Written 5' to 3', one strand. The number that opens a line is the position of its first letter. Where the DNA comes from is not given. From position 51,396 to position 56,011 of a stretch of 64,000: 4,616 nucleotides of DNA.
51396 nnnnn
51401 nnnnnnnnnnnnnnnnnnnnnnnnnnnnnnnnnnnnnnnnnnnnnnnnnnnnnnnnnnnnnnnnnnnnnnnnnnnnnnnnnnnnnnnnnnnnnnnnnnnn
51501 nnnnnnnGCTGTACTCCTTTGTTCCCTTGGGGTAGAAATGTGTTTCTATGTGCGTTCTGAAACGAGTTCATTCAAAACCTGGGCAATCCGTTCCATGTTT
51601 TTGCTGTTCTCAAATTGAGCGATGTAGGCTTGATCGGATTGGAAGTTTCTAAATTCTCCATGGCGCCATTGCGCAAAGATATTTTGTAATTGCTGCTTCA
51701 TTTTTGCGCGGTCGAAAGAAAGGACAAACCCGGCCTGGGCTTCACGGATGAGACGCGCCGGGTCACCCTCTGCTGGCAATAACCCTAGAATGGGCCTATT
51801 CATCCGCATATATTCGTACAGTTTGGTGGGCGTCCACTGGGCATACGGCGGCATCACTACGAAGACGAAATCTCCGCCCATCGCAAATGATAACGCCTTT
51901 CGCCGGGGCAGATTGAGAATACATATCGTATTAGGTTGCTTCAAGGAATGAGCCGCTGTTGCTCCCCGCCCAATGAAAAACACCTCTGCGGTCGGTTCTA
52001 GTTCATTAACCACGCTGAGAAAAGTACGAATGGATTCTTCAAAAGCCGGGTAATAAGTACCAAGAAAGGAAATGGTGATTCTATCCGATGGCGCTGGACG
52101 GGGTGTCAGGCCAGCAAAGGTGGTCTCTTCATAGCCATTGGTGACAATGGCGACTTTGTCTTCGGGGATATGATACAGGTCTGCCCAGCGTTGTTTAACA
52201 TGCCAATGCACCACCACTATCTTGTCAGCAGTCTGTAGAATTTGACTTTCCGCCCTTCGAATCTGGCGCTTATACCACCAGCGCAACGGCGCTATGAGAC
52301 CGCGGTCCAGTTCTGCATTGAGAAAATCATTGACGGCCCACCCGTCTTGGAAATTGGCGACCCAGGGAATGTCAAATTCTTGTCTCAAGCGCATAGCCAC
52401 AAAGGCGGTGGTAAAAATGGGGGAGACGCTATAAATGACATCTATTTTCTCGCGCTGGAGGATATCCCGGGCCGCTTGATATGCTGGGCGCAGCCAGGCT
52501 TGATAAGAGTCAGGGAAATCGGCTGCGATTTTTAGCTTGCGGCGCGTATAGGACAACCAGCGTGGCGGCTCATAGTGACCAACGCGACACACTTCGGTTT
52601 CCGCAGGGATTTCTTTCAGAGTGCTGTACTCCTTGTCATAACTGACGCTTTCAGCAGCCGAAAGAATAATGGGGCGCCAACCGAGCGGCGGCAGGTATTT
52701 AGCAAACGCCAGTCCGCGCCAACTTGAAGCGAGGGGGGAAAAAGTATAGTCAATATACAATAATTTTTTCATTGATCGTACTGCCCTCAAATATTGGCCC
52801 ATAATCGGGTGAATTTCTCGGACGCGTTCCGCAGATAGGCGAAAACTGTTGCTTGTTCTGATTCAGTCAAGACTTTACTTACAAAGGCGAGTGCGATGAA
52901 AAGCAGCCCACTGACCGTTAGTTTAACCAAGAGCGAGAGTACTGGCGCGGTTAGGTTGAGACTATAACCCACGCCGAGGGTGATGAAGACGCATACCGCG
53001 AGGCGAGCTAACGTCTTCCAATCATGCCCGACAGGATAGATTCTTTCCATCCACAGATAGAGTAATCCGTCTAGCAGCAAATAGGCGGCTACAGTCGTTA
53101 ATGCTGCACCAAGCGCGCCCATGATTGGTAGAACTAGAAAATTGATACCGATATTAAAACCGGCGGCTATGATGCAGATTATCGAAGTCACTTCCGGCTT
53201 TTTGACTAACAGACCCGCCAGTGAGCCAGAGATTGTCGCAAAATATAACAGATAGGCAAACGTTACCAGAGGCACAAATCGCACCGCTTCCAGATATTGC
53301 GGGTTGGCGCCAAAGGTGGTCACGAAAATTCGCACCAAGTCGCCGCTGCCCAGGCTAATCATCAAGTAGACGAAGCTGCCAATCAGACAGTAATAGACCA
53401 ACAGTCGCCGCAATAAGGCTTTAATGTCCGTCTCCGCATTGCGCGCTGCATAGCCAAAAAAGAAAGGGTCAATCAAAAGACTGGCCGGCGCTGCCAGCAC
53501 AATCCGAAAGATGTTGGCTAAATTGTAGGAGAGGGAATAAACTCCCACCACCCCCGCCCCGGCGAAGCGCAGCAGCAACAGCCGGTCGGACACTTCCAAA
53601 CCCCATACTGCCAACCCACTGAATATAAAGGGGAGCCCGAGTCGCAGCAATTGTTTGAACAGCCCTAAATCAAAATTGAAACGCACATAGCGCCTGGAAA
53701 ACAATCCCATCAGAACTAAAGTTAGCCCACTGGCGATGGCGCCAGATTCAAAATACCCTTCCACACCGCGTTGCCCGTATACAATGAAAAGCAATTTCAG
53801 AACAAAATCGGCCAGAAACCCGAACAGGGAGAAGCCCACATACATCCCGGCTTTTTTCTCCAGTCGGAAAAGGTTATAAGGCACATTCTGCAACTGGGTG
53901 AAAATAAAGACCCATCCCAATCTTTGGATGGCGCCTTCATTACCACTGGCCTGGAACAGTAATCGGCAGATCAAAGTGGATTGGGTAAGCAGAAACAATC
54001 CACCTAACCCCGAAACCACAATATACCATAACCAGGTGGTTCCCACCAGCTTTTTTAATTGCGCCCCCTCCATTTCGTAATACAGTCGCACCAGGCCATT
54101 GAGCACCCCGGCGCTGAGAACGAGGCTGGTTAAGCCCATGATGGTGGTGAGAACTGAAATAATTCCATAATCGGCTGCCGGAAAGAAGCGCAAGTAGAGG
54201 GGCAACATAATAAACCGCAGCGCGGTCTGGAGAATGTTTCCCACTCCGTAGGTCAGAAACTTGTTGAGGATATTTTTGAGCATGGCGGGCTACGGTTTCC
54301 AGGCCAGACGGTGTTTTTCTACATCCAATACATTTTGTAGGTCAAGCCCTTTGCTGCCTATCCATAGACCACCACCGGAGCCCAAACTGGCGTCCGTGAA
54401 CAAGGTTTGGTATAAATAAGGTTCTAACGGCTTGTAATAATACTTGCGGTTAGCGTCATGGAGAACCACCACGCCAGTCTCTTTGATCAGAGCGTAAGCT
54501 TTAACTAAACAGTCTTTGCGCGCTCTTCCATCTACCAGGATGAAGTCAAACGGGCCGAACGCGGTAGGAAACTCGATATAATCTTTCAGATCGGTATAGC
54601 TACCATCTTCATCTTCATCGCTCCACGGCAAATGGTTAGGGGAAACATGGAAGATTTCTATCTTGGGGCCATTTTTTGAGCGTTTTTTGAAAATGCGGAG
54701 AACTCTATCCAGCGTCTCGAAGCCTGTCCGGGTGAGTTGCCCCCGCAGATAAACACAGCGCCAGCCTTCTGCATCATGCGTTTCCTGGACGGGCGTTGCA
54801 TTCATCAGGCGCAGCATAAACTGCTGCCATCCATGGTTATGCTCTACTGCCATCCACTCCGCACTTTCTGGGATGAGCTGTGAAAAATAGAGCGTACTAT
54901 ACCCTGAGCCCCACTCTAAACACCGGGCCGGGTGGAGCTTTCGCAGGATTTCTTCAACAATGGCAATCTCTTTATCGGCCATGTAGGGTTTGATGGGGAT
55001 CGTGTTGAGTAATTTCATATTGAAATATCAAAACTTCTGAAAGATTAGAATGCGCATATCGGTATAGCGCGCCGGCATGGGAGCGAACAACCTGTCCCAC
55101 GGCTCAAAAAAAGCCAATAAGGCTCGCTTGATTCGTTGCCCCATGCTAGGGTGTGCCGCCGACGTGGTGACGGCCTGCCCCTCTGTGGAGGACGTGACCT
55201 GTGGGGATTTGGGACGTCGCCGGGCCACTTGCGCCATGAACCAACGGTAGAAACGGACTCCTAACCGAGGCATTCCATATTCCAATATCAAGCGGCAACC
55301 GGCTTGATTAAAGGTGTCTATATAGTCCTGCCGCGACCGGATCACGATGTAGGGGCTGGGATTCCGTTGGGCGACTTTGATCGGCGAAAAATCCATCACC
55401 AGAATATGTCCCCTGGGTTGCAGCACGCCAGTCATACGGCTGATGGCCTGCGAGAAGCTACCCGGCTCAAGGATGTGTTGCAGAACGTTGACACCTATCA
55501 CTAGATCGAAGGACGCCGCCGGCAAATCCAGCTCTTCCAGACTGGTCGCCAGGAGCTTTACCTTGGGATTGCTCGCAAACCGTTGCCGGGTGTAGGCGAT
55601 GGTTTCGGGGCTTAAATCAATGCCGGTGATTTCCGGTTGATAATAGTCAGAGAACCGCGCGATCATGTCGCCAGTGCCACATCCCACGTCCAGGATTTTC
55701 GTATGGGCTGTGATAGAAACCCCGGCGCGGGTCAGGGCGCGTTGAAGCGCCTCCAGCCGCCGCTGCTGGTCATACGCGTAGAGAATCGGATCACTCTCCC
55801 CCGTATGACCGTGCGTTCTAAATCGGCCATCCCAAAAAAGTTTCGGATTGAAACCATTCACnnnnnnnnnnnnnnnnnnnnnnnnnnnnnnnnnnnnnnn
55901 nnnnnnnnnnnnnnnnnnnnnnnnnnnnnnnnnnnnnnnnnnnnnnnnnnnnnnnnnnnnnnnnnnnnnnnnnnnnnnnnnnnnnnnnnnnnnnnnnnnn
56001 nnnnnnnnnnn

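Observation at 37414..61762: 24-kb unidirectional glycan cluster: UDP-2,3-diacetamido-hexuronate pathway plus six methyltransferases and a TPP-dependent E1 alpha/beta pair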

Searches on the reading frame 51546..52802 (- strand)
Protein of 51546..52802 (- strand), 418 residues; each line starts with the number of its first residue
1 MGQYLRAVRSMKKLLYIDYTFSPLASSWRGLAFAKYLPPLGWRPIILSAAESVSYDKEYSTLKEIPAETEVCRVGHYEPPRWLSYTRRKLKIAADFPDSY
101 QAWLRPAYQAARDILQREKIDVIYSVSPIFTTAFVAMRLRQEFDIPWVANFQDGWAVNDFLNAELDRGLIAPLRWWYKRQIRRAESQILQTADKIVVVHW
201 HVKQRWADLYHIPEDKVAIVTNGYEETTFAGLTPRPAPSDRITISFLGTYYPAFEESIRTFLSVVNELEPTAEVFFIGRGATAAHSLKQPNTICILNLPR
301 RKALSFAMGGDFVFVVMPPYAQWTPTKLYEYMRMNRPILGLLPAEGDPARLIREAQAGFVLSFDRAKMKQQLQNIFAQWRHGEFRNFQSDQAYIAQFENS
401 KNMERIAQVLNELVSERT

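Call 4: search_protein_families(library=pfam, proteins=[window:51546-52802:-])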
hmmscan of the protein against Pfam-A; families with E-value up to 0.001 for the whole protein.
window:51546-52802:- (418 aa): 2 families
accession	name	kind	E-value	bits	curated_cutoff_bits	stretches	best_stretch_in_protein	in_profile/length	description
PF13439.12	Glyco_transf_4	-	1.3e-13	51.8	28.5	1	87-224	40-166/170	Glycosyltransferase Family 4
PF13579.12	Glyco_trans_4_4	-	8.5e-13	49.4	29.7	1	34-223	11-158/158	Glycosyl transferase 4-like domain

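Call 53: search_protein_families(library=ncbifam, proteins=[window:51546-52802:-], max_evalue=0.00001)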
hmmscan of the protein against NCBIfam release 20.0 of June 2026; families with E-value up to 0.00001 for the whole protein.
window:51546-52802:- (418 aa): 0 families

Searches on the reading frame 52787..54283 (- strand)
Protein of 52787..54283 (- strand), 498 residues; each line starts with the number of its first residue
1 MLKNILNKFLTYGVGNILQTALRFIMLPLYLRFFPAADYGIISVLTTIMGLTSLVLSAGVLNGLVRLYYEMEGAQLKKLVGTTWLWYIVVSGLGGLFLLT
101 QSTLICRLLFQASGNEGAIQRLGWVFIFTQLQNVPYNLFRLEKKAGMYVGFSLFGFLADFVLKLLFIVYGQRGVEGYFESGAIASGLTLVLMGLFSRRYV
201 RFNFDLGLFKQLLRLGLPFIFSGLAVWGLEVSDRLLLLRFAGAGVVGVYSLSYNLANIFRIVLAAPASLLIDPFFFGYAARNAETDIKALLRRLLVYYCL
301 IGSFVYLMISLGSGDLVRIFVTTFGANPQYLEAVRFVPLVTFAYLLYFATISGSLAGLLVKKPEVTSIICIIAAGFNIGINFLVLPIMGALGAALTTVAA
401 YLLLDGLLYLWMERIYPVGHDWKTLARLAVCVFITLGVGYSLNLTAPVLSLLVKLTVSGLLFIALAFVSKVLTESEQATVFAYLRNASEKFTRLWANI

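Call 4: search_protein_families(library=pfam, proteins=[window:52787-54283:-])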
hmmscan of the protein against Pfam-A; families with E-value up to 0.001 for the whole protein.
window:52787-54283:- (498 aa): 2 families
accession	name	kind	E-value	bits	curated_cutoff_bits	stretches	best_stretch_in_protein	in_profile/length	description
PF13440.11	Polysacc_synt_3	-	1.8e-13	50.9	23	1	32-301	4-264/293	Polysaccharide biosynthesis protein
PF01943.22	Polysacc_synt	-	3.2e-12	46.9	28.2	1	6-270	2-265/274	Polysaccharide biosynthesis protein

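Call 53: search_protein_families(library=ncbifam, proteins=[window:52787-54283:-], max_evalue=0.00001)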
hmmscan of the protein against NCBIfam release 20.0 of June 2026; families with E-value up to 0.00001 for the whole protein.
window:52787-54283:- (498 aa): 0 families

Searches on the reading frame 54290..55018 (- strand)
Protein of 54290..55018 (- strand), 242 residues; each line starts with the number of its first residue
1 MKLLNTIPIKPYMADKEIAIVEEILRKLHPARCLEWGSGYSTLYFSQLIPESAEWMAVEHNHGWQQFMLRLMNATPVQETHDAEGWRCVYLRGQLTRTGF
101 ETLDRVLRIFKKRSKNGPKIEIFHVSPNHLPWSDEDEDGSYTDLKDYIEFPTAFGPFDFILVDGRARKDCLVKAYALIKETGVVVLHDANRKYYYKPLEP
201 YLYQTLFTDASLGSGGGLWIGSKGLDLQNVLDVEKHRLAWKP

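Call 4: search_protein_families(library=pfam, proteins=[window:54290-55018:-])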
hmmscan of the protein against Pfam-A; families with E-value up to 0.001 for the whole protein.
window:54290-55018:- (242 aa): 1 family
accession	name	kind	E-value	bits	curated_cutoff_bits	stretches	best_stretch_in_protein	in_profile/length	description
PF13578.12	Methyltransf_24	-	0.00028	22.2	26.3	0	34-188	1-104/105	Methyltransferase domain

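Call 53: search_protein_families(library=ncbifam, proteins=[window:54290-55018:-], max_evalue=0.00001)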
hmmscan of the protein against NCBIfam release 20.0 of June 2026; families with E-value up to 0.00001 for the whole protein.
window:54290-55018:- (242 aa): 0 families

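Call 63: find_homologous_proteins(query=window:54293-55018:-, max_evalue=0.00001)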
Query window:54293-55018:- (242 aa): 275 proteins with E <= 0.00001 among 427 candidates; the best 120 are listed.
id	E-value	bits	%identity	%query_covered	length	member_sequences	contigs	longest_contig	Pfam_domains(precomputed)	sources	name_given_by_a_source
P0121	3.3e-166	569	100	100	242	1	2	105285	-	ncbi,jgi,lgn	-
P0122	7.6e-120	417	77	95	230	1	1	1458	-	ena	-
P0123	2.0e-118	412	71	100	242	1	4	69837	-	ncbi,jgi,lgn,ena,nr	ncbi:MAG TPA: hypothetical protein PLH19_02255 [Anaerolineae bacterium]|nr:hypothetical protein [Ana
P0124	2.1e-73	265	75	65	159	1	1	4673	-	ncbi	-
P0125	3.0e-72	261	54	89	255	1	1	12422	-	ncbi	-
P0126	2.7e-71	258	48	96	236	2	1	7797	-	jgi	jgi:hypothetical protein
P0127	1.0e-69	253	47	98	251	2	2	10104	-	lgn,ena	-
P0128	2.1e-69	252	46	99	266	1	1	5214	-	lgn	-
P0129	1.0e-65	239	47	99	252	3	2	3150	PF13578.13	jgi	-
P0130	1.8e-63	232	45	99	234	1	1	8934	-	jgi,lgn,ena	-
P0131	2.8e-63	231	45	99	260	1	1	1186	-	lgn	-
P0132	6.9e-63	230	45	100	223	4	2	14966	-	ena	-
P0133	9.0e-63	230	43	99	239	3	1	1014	-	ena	-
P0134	4.3e-62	228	45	95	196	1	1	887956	-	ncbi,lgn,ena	-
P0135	5.1e-62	227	47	96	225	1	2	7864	-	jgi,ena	-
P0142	8.3e-61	223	43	99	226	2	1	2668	PF13578.13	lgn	-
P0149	4.4e-60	221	46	96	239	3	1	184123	PF13578.13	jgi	jgi:predicted O-methyltransferase YrrM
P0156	1.4e-59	219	42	99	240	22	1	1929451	PF13578.13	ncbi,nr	ncbi:MAG: class I SAM-dependent methyltransferase [Candidatus Manganitrophus sp. SA1]|nr:class I SAM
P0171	9.4e-58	213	45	90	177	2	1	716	PF13578.13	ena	-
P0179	2.0e-56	209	44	96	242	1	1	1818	PF13578.13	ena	-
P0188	1.8e-55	206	41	98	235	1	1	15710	PF13578.13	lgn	-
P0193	3.5e-55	205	43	99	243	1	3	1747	PF13578.13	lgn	-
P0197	1.6e-54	203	43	96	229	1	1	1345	PF13578.13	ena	-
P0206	2.3e-53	199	39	96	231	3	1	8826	PF13578.13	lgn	-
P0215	1.4e-51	193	41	96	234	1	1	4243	PF13578.13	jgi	jgi:predicted O-methyltransferase YrrM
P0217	3.6e-51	192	39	95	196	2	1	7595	PF13578.13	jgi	jgi:hypothetical protein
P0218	6.6e-51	191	38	96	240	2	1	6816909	PF13578.13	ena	-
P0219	7.1e-51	191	40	99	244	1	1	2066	PF13578.13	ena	-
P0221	8.8e-51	191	43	95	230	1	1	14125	PF13578.13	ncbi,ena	-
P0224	1.2e-50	190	40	96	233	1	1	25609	PF13578.13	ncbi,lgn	-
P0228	3.5e-50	189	39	95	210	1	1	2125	PF13578.13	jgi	jgi:predicted O-methyltransferase YrrM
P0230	4.9e-50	188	36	97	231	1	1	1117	PF13578.13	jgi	jgi:SAM-dependent methyltransferase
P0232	6.2e-50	188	38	98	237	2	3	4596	PF13578.13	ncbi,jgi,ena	jgi:hypothetical protein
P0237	8.9e-50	187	40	95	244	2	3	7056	PF13578.13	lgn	-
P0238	1.1e-49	187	40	87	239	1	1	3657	PF13578.13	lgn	-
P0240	2.3e-49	186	40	89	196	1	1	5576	PF13578.13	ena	-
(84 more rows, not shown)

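Call 64: find_encoding_contigs(protein=P0121, flank=10000, max_places=3)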
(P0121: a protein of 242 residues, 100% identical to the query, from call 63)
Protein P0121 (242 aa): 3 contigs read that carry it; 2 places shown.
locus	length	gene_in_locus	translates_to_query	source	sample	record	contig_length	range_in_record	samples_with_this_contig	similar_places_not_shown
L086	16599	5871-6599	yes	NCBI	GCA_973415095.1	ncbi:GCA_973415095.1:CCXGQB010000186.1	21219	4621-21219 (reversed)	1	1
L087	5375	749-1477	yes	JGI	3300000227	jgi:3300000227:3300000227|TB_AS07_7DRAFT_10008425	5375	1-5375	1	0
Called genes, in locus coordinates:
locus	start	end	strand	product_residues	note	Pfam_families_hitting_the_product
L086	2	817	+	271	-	?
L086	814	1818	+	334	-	PF01408:GFO_IDH_MocA, PF02629:CoA_binding, PF02894:GFO_IDH_MocA_C, PF22725:GFO_IDH_MocA_C3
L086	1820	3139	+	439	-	PF02737:3HCDH_N (weak), PF03446:NAD_binding_2 (weak), PF03721:UDPG_MGDP_dh_N, PF00984:UDPG_MGDP_dh, PF03720:UDPG_MGDP_dh_C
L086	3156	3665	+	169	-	PF05685:Uma2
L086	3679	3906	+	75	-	PF02350:Epimerase_2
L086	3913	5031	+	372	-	PF13439:Glyco_transf_4, PF13477:Glyco_trans_4_2, PF13579:Glyco_trans_4_4, PF00534:Glycos_transf_1, PF13692:Glyco_trans_1_4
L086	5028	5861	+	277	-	PF05401:NodS, PF01209:Ubie_methyltran, PF02353:CMAS, PF13489:Methyltransf_23, PF13847:Methyltransf_31, PF08241:Methyltransf_11, PF08242:Methyltransf_12, PF13649:Methyltransf_25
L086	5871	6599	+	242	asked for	-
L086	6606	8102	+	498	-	PF01943:Polysacc_synt, PF13440:Polysacc_synt_3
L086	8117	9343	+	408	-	PF13439:Glyco_transf_4, PF13579:Glyco_trans_4_4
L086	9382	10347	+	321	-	PF01073:3Beta_HSD, PF01370:Epimerase, PF02719:Polysacc_synt_2, PF04321:RmlD_sub_bind, PF07993:NAD_binding_4, PF13460:NAD_binding_10, PF16363:GDP_Man_Dehyd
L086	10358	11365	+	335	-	PF00676:E1_dh, PF02775:TPP_enzyme_C (weak)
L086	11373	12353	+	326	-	PF02779:Transket_pyr, PF02780:Transketolase_C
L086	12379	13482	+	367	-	PF00155:Aminotran_1_2, PF01041:DegT_DnrJ_EryC1, PF01212:Beta_elim_lyase (weak), PF00266:Aminotran_5 (weak), PF01053:Cys_Met_Meta_PP (weak)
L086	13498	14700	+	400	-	PF00155:Aminotran_1_2, PF01053:Cys_Met_Meta_PP (weak)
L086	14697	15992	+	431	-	PF13439:Glyco_transf_4 (faint), PF13579:Glyco_trans_4_4 (weak), PF13692:Glyco_trans_1_4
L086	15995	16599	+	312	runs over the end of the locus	PF13489:Methyltransf_23, PF07021:MetW (weak), PF13847:Methyltransf_31, PF08241:Methyltransf_11, PF08242:Methyltransf_12, PF13649:Methyltransf_25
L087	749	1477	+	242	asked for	-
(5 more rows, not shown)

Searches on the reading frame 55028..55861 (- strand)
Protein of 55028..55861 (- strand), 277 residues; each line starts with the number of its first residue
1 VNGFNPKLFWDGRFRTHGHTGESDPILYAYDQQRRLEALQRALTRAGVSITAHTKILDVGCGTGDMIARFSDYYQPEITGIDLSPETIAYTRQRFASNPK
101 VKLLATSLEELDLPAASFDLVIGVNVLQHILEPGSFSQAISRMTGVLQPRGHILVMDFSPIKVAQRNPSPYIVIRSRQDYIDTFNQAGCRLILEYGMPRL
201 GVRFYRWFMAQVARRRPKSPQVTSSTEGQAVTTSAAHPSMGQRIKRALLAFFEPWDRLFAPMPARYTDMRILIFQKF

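Call 4: search_protein_families(library=pfam, proteins=[window:55028-55861:-])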
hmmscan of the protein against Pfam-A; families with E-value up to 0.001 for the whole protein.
window:55028-55861:- (277 aa): 12 families
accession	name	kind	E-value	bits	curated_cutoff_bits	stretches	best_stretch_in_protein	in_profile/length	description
PF13649.12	Methyltransf_25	-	9.1e-21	74.8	27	1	56-151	1-97/97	Methyltransferase domain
PF08241.18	Methyltransf_11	-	1.1e-18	68.1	21.2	1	57-154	1-94/95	Methyltransferase domain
PF08242.18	Methyltransf_12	-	2.4e-16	60.7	30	1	57-153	1-98/98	Methyltransferase domain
PF13847.12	Methyltransf_31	-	1.3e-14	54.6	27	1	51-159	2-113/145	Methyltransferase domain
PF13489.12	Methyltransf_23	-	9.2e-13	48.7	27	1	32-166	3-128/164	Methyltransferase domain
PF01209.24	Ubie_methyltran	-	6.3e-09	36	20.1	1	48-164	43-160/233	ubiE/COQ5 methyltransferase family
PF05401.17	NodS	-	7.7e-09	36.1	24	1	29-153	25-142/201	Nodulation protein S (NodS)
PF02353.26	CMAS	-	1.1e-08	35.2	27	1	49-156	59-165/273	Mycolic acid cyclopropane synthetase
PF07021.18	MetW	-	8.5e-05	22.7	21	1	50-140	11-98/193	Methionine biosynthesis protein MetW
PF00891.24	Methyltransf_2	-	0.00016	21.5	22.3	1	50-158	60-167/210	O-methyltransferase domain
PF08003.17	Methyltransf_9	-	0.00055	19.4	23.8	1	53-133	116-198/315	Protein of unknown function (DUF1698)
PF05219.18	DREV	-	0.00057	19.5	26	1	19-156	64-187/265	DREV methyltransferase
